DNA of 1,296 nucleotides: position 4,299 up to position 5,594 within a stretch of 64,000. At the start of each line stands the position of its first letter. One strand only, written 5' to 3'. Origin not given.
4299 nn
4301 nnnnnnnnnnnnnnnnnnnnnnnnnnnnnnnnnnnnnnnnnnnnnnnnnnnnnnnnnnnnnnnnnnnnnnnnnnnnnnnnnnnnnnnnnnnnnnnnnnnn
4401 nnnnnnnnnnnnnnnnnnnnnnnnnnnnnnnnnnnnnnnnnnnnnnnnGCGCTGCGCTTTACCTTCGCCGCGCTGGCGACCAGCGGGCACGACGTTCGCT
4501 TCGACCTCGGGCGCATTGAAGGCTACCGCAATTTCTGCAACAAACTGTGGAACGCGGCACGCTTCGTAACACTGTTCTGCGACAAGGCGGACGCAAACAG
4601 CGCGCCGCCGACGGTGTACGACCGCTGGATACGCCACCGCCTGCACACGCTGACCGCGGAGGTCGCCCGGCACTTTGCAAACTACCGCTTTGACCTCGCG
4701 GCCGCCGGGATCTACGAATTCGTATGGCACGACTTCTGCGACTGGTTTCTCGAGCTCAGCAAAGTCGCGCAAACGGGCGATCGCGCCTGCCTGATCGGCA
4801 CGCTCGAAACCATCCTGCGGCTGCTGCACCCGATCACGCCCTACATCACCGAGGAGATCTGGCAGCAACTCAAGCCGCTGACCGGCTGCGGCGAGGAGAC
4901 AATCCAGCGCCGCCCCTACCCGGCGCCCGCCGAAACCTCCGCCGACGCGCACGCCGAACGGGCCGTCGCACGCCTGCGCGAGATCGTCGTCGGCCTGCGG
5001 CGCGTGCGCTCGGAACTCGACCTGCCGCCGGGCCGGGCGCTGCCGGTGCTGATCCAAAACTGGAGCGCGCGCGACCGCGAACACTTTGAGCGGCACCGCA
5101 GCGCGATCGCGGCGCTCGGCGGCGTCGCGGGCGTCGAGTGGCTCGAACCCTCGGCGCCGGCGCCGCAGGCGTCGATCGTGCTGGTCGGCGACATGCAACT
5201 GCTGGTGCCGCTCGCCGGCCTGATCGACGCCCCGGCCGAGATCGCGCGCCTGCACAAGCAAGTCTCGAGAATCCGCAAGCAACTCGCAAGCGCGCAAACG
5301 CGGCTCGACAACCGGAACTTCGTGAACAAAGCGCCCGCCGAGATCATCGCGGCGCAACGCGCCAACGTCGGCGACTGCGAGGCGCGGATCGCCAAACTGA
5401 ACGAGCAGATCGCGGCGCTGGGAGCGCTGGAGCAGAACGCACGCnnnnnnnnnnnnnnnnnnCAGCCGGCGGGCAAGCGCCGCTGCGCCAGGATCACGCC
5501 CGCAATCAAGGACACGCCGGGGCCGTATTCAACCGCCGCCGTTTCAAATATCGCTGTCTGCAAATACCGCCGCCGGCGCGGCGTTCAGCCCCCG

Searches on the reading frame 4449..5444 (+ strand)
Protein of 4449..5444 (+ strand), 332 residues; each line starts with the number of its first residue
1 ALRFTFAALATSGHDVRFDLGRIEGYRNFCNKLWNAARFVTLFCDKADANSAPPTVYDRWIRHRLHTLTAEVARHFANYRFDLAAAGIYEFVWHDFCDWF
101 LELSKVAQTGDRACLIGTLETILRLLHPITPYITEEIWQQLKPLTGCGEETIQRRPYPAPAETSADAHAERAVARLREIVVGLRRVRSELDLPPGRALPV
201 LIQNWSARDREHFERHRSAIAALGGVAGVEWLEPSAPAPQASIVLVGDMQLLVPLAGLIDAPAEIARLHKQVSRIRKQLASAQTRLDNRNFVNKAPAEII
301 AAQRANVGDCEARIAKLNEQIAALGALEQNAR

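Call 50: find_related_loci(query=window:4449-5444:+, collection=metagenome_contigs, flank=5000)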
Query window:4449-5444:+ (332 aa) in metagenome_contigs; peptide patterns used: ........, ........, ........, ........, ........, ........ (x = any residue, [..] = any of these).
600 stretches matched a pattern (row limit reached: there are more); 595 encode a relative of the query (tblastn E <= 1e-3); the best 80 are kept; 80 distinct loci.
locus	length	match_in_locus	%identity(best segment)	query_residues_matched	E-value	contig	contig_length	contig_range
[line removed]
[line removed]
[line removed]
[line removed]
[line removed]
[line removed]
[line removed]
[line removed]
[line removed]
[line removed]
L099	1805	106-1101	45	1-320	3e-105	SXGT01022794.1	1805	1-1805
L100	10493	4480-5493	45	1-327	5e-99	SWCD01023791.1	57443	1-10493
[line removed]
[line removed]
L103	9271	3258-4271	46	1-328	8e-98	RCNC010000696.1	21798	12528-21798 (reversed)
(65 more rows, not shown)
